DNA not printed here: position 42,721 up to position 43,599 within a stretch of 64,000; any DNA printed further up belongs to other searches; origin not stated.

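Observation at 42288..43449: GH24 lysozyme-like gene translationally coupled to a lipoprotein gene, bracketed by repeat/hairpin elements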

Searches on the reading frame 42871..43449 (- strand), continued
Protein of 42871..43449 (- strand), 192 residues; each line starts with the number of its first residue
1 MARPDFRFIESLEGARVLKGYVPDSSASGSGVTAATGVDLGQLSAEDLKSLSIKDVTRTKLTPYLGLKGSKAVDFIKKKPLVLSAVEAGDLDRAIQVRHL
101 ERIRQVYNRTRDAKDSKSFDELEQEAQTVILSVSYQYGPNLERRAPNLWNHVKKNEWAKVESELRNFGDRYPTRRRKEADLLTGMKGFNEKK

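Call 12: search_solved_structures(query=A1, max_evalue=1, show_alignments=2)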
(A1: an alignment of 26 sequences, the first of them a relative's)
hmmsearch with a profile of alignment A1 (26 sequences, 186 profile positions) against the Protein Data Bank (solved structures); distinct sequences matched with E-value up to 1: 20.
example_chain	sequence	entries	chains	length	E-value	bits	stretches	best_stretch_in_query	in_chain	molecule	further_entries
4aqn_A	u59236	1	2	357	4.7e-32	114.7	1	27-182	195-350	PESTICIN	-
4epf_A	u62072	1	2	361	4.9e-32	114.6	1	27-182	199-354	Pesticin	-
4arp_A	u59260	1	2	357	6.3e-32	114.3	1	27-182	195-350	PESTICIN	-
4arq_B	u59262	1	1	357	1.3e-31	113.2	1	27-182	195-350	PESTICIN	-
4arq_A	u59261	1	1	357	1.5e-31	113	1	27-182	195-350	PESTICIN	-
4arm_B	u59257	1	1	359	5e-31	111.3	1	27-182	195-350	PESTICIN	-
4arm_A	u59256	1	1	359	5e-31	111.3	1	27-182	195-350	PESTICIN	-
4arl_A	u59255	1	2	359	1.3e-30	110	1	27-182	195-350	PESTICIN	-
4n9n_A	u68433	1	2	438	0.15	15.3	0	59-99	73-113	Sterol uptake control protein 2, Lysozyme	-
7xb5_A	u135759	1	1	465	0.18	15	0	59-98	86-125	fusion protein of Sterol uptake control protein 2 and Endolysin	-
1tla_A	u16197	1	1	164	0.22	14.7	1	79-164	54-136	T4 LYSOZYME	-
209l_A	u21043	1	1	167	0.3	14.2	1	78-164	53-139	T4 LYSOZYME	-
3tqc_A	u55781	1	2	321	0.31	14.2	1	59-112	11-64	Pantothenate kinase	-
6xc0_A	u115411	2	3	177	0.47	13.6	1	75-159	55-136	Lysozyme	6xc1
7cn7_A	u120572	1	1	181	0.5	13.5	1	75-159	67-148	Baseplate central spike complex protein gp5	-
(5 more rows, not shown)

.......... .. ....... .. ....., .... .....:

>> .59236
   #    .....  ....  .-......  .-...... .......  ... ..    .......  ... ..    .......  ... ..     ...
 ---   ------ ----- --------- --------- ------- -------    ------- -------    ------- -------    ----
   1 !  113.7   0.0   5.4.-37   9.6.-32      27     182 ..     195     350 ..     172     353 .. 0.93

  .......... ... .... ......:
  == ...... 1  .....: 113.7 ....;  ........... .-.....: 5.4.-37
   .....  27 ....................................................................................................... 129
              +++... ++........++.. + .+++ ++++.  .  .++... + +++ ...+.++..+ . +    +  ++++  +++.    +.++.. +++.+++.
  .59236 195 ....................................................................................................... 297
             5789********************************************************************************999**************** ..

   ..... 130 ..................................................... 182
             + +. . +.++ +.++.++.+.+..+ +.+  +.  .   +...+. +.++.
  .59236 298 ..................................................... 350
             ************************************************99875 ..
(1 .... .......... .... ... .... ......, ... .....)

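Call 21: search_protein_families(library=pfam, proteins=[L025:5333-5833:+, L025:5843-7324:+, L025:7378-7872:+, L025:8540-9208:+, L025:9797-11257:+, L025:11274-11537:+, L026:3990-6608:+, L026:7216-7698:+, L036:795-1454:+, L064:5801-7924:+], max_evalue=0.01)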
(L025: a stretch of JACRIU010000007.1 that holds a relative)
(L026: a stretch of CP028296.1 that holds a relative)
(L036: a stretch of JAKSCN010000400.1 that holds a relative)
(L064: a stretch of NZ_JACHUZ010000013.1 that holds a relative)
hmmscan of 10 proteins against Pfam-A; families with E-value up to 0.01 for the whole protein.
L025:5333-5833:+ (166 aa): 1 family
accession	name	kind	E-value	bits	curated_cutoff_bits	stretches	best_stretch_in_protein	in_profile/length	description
PF05591.17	T6SS_VipA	-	1.2e-58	197.8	24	1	11-162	2-153/155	Type VI secretion system, VipA, VC_A0107 or Hcp2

L025:5843-7324:+ (493 aa): 2 families
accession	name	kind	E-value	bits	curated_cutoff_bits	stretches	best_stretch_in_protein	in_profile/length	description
PF05943.17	VipB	-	2.2e-137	457.6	27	1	67-368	1-301/301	EvpB/VC_A0108, tail sheath N-terminal domain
PF18945.5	VipB_2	-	5e-47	159.2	27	1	378-488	2-112/112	EvpB/VC_A0108, tail sheath gpW/gp25-like domain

L025:7378-7872:+ (164 aa): 1 family
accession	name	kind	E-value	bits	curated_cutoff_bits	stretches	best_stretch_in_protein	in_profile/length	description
PF05638.18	T6SS_HCP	-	7.6e-48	162.5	23.5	1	6-137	1-129/129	Type VI secretion system effector, Hcp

L025:8540-9208:+ (222 aa): 0 families

L025:9797-11257:+ (486 aa): 0 families

L025:11274-11537:+ (87 aa): 1 family
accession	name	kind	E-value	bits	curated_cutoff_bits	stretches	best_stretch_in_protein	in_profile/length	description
PF05488.18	PAAR_motif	-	2.1e-27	95.6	27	1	7-79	1-70/70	PAAR motif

L026:3990-6608:+ (872 aa): 0 families

L026:7216-7698:+ (160 aa): 1 family
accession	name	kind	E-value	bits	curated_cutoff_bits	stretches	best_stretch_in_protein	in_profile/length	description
PF05638.18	T6SS_HCP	-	5e-35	121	23.5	1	6-135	1-129/129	Type VI secretion system effector, Hcp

L036:795-1454:+ (219 aa): 0 families

L064:5801-7924:+ (707 aa): 2 families
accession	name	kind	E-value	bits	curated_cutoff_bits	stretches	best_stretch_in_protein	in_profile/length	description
PF02678.22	Pirin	-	1.1e-34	119.2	26.1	1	438-538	2-108/108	Pirin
PF05726.19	Pirin_C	-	5.4e-26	91.4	27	1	596-700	1-103/103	Pirin C-terminal cupin domain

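Call 33: find_encoding_contigs(protein=P0006, flank=8000, max_places=2)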
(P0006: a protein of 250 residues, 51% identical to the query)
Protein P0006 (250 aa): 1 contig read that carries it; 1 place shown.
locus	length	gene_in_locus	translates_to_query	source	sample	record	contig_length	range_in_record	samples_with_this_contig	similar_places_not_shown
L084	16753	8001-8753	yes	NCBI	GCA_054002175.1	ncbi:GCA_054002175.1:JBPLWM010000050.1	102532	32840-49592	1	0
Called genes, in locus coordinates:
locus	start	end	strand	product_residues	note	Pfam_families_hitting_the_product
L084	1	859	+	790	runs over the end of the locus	PF01926:MMR_HSR1, PF02421:FeoB_N, PF07670:Gate, PF07664:FeoB_C, PF07670:Gate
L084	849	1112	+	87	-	PF09012:FeoC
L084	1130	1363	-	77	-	PF12843:QSregVF_b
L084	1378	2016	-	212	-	PF04356:DUF489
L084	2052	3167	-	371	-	PF02540:NAD_synthase (weak), PF02568:ThiI (weak), PF03054:tRNA_Me_trans, PF20259:tRNA_Me_trans_M, PF20258:tRNA_Me_trans_C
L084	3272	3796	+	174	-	-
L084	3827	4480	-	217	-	PF02592:Vut_1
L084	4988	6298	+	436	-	-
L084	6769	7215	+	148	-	PF01510:Amidase_2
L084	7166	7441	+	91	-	PF01510:Amidase_2 (weak)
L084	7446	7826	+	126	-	-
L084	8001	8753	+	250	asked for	PF16754:Pesticin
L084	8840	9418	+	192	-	-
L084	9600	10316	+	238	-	PF01797:Y1_Tnp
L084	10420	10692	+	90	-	-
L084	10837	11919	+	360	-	PF07676:PD40 (faint), PF25174:Beta-prop_THOC3 (faint), PF26549:Tricorn_N (faint), PF26550:Tricorn_2nd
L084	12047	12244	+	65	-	-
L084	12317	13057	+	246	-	PF00196:GerE, PF08281:Sigma70_r4_2 (weak)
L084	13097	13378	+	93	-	-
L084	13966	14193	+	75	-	-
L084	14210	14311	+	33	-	PF00196:GerE (weak)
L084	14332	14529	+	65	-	-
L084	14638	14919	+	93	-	-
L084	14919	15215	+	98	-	-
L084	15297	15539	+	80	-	-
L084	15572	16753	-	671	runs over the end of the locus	PF00270:DEAD (faint), PF04851:ResIII, PF17757:UvrB_inter, PF27431:UvrB_3rd, PF00271:Helicase_C, PF12344:UvrB, PF02151:UVR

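Call 34: find_encoding_contigs(protein=P0025, flank=8000, max_places=2)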
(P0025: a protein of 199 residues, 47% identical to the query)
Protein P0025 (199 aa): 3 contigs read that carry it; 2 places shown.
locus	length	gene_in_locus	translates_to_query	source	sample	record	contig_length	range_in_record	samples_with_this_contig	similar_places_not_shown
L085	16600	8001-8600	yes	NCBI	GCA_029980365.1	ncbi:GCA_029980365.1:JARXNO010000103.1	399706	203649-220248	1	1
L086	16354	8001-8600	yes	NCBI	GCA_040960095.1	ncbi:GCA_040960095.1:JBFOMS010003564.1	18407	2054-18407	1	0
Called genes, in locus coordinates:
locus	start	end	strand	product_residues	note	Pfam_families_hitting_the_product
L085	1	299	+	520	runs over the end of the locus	PF00474:SSF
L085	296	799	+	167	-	PF01928:CYTH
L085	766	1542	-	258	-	PF00142:Fer4_NifH (faint), PF01656:CbiA, PF06564:CBP_BcsQ (weak), PF09140:MipZ (faint), PF10609:ParA (weak), PF13614:AAA_31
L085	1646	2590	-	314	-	PF05235:CHAD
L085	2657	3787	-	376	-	PF02254:TrkA_N (weak), PF03435:Sacchrp_dh_NADP, PF13460:NAD_binding_10, PF16653:Sacchrp_dh_C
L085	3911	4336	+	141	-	PF08279:HTH_11 (faint), PF12840:HTH_20 (weak), PF13404:HTH_AsnC-type, PF13412:HTH_24, PF09339:HTH_IclR (weak), PF13384:HTH_23 (weak), PF01037:AsnC_trans_reg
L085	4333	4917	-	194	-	-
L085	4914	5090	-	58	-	-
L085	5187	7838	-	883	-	PF01734:Patatin (weak)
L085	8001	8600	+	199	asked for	PF16754:Pesticin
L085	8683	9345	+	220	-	PF11655:DUF2589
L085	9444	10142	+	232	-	PF11655:DUF2589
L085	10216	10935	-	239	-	PF04542:Sigma70_r2 (weak), PF04545:Sigma70_r4 (weak), PF08281:Sigma70_r4_2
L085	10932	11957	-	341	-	PF13518:HTH_28 (weak), PF13551:HTH_29, PF13565:HTH_32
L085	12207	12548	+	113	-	-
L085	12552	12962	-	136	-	PF02050:FliJ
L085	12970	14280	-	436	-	PF00006:ATP-synt_ab, PF18269:T3SS_ATPase_C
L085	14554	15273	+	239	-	PF00072:Response_reg, PF00486:Trans_reg_C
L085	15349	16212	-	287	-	PF03705:CheR_N, PF01739:CheR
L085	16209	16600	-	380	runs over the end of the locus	PF00072:Response_reg, PF01339:CheB_methylest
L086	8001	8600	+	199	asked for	PF16754:Pesticin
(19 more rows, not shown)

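Call 44: search_dna_similar(query=window:42871-43449:-, collection=phages, mode=protein, max_rows=15)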
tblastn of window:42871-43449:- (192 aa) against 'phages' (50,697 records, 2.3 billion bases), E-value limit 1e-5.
Records with a match: 28; places in all: 28; records where one place covers at least 80% of the query: 28.
Best place of each record, by identity: <60% 28.
By first word of the organism name: Vibrio 15; Pelagibacter 8; Pseudoalteromonas 3; uncultured 2.
By host as written in the record: Vibrio parahaemolyticus 4; Candidatus Pelagibacter sp H2P3alpha 4; Vibrio parahaemolyticus MCCC 1A16298 2; Vibrio parahaemolyticus RIMD2210633 2; Vibrio cholerae O1 El Tor 2; - 2; Candidatus Pelagibacter sp. HTCC7211 2; Pseudoalteromonas sp. RHS-str. 402 2; and 8 more.
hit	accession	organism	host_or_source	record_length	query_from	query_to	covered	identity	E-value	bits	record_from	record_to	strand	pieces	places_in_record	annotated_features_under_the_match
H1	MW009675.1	Vibrio phage vB_VpP_BT-1011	Vibrio parahaemolyticus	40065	1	182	95%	44.0%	2e-31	124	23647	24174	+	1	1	VgrG protein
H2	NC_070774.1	Vibrio phage vB_VpP_BT-1011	Vibrio parahaemolyticus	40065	1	182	95%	44.0%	2e-31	124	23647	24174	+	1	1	VgrG protein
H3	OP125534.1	Vibrio phage vB_VaM_H2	Vibrio alginolyticus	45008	1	182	95%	44.0%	1e-29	120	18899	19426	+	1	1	VgrG protein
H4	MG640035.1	Vibrio phage Athena1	Vibrio alginolyticus V1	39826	1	184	96%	43.5%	9e-32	125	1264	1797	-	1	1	pesticin domain protein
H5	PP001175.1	Vibrio phage vB_VpaS_PGA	Vibrio parahaemolyticus MCCC 1A16298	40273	1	182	95%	43.4%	2e-29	119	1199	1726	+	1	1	hypothetical protein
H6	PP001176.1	Vibrio phage vB_VpaS_PGB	Vibrio parahaemolyticus MCCC 1A16298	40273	1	182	95%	43.4%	2e-29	119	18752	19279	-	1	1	hypothetical protein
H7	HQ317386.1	Vibrio phage VBM1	Vibrio parahaemolyticus RIMD2210633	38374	1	184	96%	42.9%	2e-30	122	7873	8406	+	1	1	pesticin domain-containing protein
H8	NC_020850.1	Vibrio phage VBM1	Vibrio parahaemolyticus RIMD2210633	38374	1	184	96%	42.9%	2e-30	122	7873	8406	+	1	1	pesticin domain-containing protein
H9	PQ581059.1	Vibrio phage vB_VpM-PP270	Vibrio parahaemolyticus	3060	1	184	96%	42.9%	4e-30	121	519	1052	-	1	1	lysozyme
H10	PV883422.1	Vibrio phage vB_VpM-PP270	Vibrio parahaemolyticus VP270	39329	1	184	96%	42.9%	4e-30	121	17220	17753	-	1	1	lysozyme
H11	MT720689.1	Vibrio phage XM1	Vibrio rotiferianus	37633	1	182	95%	42.9%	8e-30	120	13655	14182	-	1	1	hypothetical protein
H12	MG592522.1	Vibrio phage 1.154.O._10N.222.52.B12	Vibrio sp.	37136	1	182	95%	42.9%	2e-29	119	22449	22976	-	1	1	lysozyme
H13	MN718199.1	Vibrio phage vB_VchM_Kuja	Vibrio cholerae O1 El Tor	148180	1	184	96%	42.4%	7e-31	123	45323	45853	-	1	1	hypothetical protein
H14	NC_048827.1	Vibrio phage vB_VchM_Kuja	Vibrio cholerae O1 El Tor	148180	1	184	96%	42.4%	7e-31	123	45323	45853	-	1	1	hypothetical protein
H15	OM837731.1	Vibrio phage vB_Vp_PvVp04_M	Vibrio parahaemolyticus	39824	1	182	95%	42.3%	3e-29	118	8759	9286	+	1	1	pesticin domain-containing protein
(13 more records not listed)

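Call 45: search_dna_similar(query=window:42871-43449:-, collection=plasmids, mode=protein, max_rows=25)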
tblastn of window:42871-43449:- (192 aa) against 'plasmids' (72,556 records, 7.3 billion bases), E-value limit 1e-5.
Records with a match: 84; places in all: 93; records where one place covers at least 80% of the query: 22.
Best place of each record, by identity: <60% 84.
By first word of the organism name: Yersinia 52; Klebsiella 22; Salmonella 3; Escherichia 3; Aliivibrio 1; Acetobacter 1; Serratia 1; Citrobacter 1.
By predicted mobility (MOB-suite, as given by PLSDB): mobilizable 60; non-mobilizable 21; conjugative 3.
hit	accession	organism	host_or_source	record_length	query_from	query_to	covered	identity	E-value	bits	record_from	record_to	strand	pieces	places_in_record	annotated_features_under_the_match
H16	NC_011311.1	Aliivibrio salmonicida LFI1238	-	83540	5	182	93%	37.6%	1e-21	99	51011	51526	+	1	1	pesticin C-terminus-like muramidase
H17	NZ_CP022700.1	Acetobacter tropicalis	Drosophila melanogaster ...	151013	5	189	96%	35.3%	3e-17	86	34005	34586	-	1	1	pesticin C-terminus-like muramidase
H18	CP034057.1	Klebsiella pneumoniae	Homo sapiens,blood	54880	6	182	92%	35.4%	3e-21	97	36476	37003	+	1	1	hypothetical protein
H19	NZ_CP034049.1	Klebsiella pneumoniae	Homo sapiens,blood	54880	6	182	92%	35.4%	3e-21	97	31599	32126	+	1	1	pesticin C-terminus-like muramidase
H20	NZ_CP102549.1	Klebsiella pneumoniae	Homo sapiens,microbial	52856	6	182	92%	35.4%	3e-21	97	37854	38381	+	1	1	pesticin C-terminus-like muramidase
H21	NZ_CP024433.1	Klebsiella pneumoniae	Homo sapiens,Trachaeal secretion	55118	6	182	92%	35.4%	3e-21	97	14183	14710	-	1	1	pesticin C-terminus-like muramidase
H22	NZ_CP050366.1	Klebsiella pneumoniae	Homo sapiens,Rectal swab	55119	6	182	92%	35.4%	3e-21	97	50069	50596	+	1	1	pesticin C-terminus-like muramidase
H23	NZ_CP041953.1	Klebsiella pneumoniae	Homo sapiens,urine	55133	6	182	92%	35.4%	3e-21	97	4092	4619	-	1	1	pesticin C-terminus-like muramidase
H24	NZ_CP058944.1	Klebsiella pneumoniae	Homo sapiens,blood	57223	6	182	92%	35.4%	3e-21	97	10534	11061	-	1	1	pesticin C-terminus-like muramidase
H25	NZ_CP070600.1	Klebsiella pneumoniae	Homo sapiens,urine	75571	6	182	92%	35.4%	3e-21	97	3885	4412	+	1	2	pesticin C-terminus-like muramidase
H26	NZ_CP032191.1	Klebsiella pneumoniae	-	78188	6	182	92%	35.4%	3e-21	97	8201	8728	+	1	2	pesticin C-terminus-like muramidase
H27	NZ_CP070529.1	Klebsiella pneumoniae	Homo sapiens,swab from around the ...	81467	6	182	92%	35.4%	3e-21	97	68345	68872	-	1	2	pesticin C-terminus-like muramidase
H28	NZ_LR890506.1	Klebsiella pneumoniae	Homo sapiens,rectal swab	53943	6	182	92%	35.4%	5e-21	97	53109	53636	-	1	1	none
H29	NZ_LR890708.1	Klebsiella pneumoniae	Homo sapiens,wound swab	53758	6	182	92%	34.8%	4e-21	97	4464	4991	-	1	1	pesticin C-terminus-like muramidase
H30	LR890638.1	Klebsiella pneumoniae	Homo sapiens,tissue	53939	6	182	92%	34.8%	4e-21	97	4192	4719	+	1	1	record has no annotation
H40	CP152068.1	Salmonella enterica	-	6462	39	182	75%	34.0%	5e-16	82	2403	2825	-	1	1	pst: pesticin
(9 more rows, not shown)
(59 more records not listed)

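Call 46: get_annotated_region(hit=H40, flank=2500)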
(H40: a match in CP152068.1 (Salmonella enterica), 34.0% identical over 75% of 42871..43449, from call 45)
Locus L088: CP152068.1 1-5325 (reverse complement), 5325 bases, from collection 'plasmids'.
description: Salmonella enterica subsp. diarizonae serovar 58:r:z53 strain 28N plasmid p28NP3, complete sequence
organism: Salmonella enterica (NCBI taxid 2577432)
taxonomy: Bacteria; Pseudomonadota; Gammaproteobacteria; Enterobacterales; Enterobacteriaceae; Salmonella; Salmonella enterica
host: -; source: -; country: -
typing (MOB-suite, as given by PLSDB): mobilizable; relaxase MOBP,MOBP
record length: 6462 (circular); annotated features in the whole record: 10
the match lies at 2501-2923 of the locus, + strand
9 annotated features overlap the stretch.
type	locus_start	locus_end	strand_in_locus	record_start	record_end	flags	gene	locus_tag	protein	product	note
CDS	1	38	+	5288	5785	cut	-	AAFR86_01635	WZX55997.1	MbeB family mobilization protein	-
CDS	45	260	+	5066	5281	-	-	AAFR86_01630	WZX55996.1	MbeD family mobilization/exclusion protein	-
CDS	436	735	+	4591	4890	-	-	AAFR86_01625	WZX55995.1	BrnT family toxin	-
CDS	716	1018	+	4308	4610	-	-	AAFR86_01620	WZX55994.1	BrnA antitoxin family protein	-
CDS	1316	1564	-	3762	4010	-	-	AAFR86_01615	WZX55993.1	hypothetical protein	-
CDS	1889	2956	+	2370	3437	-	pst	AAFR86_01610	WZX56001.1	pesticin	-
CDS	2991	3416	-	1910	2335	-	-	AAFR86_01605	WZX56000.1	pesticin immunity protein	-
CDS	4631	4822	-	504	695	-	-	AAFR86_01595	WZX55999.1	Rop family plasmid primer RNA-binding protein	-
CDS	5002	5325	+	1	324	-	-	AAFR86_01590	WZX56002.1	MobC family plasmid mobilization relaxosome protein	-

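Call 47: get_annotated_region(hit=H4, flank=2500)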
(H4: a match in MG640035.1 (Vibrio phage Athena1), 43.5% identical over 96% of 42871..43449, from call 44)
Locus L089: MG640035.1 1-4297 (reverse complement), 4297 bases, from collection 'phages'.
description: Vibrio phage Athena1, complete genome.
organism: Vibrio phage Athena1 (NCBI taxid 2060111)
taxonomy: Viruses; Duplodnaviria; Heunggongvirae; Uroviricota; Caudoviricetes
host: Vibrio alginolyticus V1; source: -; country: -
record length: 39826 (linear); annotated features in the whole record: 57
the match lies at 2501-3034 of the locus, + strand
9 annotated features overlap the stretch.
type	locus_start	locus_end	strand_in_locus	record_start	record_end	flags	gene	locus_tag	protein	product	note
CDS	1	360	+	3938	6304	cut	-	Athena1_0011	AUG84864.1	exodeoxyribonuclease type VIII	-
CDS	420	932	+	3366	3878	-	-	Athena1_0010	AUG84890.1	hypothetical protein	-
CDS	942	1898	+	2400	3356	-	-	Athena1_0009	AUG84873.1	DNA recombination protein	similar to RecT recombination protein; recombinase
CDS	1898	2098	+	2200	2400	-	-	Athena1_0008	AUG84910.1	hypothetical protein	-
CDS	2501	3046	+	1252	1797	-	-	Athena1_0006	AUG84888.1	pesticin domain protein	lysozyme activity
CDS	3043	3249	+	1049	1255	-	-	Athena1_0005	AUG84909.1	hypothetical protein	transmembrane domain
CDS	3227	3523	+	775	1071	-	-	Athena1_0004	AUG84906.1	hypothetical protein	-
CDS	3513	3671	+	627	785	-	-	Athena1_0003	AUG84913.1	hypothetical protein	-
CDS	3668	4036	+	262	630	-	-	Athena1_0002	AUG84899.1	hypothetical protein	-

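Call 48: get_annotated_region(hit=H16, flank=4000)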
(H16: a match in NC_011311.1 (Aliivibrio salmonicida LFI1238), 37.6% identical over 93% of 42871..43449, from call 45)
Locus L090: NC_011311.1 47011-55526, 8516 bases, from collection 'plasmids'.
description: Aliivibrio salmonicida LFI1238 plasmid pVSAL840, complete sequence
organism: Aliivibrio salmonicida LFI1238 (NCBI taxid 316275)
taxonomy: Bacteria; Pseudomonadota; Gammaproteobacteria; Vibrionales; Vibrionaceae; Aliivibrio; Aliivibrio salmonicida; Aliivibrio salmonicida LFI1238
host: -; source: -; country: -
typing (MOB-suite, as given by PLSDB): conjugative; replicon rep_cluster_1462; relaxase MOBF; mating-pair formation MPF_F
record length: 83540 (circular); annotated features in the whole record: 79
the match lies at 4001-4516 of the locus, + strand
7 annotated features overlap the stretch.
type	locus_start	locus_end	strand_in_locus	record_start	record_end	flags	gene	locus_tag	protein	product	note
CDS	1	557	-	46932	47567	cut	-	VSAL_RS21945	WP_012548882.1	recombinase family protein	-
CDS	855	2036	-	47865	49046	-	-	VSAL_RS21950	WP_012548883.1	IS91-like element ISVsa21 family transposase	GO:0006313 - DNA transposition [Evidence IEA]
CDS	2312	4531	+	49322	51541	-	-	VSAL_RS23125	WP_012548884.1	pesticin C-terminus-like muramidase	-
CDS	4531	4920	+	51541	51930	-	-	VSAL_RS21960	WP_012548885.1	hypothetical protein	-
CDS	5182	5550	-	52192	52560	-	-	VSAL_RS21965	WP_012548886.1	hypothetical protein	-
CDS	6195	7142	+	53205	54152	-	-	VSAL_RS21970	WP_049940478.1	Abi family protein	-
CDS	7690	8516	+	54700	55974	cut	-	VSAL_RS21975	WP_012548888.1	nucleotidyltransferase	-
